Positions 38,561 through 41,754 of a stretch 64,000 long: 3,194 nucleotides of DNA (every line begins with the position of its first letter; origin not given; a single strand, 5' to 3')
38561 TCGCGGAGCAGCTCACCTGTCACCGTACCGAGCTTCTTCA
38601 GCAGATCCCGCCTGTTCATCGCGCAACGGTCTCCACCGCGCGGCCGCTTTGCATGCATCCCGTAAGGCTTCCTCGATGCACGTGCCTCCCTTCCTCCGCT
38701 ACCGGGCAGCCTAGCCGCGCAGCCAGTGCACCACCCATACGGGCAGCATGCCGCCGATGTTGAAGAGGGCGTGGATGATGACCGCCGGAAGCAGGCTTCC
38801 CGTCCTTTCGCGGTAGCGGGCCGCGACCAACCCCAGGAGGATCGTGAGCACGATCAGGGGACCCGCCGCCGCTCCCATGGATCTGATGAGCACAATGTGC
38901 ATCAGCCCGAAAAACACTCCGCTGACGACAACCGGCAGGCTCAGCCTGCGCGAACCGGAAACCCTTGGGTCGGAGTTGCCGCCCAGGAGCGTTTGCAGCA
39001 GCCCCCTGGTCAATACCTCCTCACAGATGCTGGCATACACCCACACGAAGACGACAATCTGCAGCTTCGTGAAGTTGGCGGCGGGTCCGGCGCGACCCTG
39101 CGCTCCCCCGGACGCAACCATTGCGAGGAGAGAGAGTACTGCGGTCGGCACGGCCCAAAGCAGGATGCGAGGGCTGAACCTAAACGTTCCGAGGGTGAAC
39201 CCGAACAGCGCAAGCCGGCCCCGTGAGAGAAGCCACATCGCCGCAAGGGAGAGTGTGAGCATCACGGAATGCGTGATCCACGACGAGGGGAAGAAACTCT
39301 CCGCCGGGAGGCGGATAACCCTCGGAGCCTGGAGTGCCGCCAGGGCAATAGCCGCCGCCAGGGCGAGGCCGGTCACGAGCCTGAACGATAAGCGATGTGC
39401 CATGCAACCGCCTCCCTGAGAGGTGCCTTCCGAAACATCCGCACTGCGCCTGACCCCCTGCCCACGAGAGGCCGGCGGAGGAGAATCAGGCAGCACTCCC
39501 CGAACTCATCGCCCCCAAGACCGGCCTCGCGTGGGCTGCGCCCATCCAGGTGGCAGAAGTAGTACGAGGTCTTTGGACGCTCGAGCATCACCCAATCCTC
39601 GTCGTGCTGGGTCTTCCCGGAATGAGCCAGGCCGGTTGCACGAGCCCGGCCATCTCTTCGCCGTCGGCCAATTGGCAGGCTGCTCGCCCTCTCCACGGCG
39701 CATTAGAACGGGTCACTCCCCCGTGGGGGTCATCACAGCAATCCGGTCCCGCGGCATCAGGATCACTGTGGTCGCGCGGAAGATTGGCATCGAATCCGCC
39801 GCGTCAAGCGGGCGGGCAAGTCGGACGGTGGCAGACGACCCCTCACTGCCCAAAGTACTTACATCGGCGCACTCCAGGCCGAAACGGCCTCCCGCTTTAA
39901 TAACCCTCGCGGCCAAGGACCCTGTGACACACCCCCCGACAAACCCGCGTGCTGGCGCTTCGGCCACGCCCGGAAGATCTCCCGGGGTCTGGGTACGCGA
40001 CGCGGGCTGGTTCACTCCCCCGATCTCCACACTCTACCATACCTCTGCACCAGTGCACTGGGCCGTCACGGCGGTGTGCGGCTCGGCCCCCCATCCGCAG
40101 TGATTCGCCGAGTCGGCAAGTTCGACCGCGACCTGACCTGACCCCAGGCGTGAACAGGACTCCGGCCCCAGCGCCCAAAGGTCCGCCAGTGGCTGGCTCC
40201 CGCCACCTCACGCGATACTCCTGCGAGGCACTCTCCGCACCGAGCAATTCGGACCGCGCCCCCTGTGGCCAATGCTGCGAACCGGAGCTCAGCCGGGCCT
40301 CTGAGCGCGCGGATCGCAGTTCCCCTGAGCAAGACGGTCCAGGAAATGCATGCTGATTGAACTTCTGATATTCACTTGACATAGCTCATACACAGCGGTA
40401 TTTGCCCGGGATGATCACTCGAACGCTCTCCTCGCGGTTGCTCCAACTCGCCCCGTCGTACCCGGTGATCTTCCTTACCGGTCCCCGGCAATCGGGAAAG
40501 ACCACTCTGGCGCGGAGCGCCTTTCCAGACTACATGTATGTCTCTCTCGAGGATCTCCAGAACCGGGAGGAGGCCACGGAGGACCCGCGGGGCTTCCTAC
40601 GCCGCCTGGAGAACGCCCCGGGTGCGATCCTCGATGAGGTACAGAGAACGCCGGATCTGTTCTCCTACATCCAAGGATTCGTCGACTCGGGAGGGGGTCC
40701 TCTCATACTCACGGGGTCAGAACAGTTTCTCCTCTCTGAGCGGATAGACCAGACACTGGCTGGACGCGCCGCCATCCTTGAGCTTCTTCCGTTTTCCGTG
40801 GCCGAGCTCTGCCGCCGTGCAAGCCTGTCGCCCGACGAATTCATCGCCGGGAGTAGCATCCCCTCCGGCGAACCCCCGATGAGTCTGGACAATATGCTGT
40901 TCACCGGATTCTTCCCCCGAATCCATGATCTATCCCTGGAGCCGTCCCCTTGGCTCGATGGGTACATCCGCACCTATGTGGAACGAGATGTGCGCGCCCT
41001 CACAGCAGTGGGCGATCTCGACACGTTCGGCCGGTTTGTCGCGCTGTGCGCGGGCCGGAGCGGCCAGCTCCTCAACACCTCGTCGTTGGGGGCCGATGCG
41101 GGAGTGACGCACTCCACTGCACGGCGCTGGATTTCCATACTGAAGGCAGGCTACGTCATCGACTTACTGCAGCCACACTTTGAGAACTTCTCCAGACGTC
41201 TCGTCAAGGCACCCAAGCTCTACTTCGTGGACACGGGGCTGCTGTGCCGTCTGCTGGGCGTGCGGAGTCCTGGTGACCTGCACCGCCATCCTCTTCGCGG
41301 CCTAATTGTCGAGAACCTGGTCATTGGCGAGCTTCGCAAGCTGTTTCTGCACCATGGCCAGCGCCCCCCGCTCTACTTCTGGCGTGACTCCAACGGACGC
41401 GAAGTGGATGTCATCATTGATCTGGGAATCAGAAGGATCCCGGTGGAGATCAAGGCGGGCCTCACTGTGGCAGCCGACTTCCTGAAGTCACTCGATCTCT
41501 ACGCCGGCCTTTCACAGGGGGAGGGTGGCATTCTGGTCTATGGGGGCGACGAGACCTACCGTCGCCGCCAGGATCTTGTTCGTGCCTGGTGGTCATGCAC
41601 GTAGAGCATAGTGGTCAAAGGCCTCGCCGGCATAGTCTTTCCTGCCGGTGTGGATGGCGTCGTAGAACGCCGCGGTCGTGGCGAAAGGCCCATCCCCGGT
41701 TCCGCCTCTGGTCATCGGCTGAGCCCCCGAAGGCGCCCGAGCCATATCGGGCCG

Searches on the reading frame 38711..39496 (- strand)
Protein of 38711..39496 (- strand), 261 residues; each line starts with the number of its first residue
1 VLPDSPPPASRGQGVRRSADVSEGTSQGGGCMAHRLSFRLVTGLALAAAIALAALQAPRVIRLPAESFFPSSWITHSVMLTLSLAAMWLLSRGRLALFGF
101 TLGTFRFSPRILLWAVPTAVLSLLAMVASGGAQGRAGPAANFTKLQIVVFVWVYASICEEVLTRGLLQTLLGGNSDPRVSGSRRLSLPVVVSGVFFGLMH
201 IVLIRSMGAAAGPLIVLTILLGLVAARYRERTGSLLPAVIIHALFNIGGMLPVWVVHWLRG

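Call 13: search_protein_families(library=pfam, proteins=[window:38711-39496:-], max_evalue=0.001)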
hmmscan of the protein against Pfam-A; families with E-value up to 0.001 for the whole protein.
window:38711-39496:- (261 aa): 1 family
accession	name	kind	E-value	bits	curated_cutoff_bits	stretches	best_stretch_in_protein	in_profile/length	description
PF02517.21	Rce1-like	-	5.4e-18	65.5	22.4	1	145-247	5-92/93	Type II CAAX prenyl endopeptidase Rce1-like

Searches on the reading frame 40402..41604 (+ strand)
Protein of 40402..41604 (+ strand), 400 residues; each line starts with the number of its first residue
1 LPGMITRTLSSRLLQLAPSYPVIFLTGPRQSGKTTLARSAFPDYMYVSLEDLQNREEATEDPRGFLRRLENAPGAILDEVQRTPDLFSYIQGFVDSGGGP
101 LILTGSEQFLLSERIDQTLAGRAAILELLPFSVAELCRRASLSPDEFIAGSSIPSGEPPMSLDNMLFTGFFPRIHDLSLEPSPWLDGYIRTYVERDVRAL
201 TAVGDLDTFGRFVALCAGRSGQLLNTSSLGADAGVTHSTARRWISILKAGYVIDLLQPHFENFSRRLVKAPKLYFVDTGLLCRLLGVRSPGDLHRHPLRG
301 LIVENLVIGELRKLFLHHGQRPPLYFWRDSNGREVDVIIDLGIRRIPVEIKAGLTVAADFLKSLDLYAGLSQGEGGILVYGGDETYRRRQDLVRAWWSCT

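Call 13: search_protein_families(library=pfam, proteins=[window:40402-41604:+], max_evalue=0.001)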
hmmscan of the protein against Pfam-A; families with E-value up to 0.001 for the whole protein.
window:40402-41604:+ (400 aa): 2 families
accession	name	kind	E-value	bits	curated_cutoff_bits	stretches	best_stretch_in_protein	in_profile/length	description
PF13635.12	DUF4143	-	1.1e-46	158.9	28.1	1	194-353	1-160/160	Domain of unknown function (DUF4143)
PF13173.12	AAA_14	-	9.8e-28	97.2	27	1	21-137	3-129/129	AAA domain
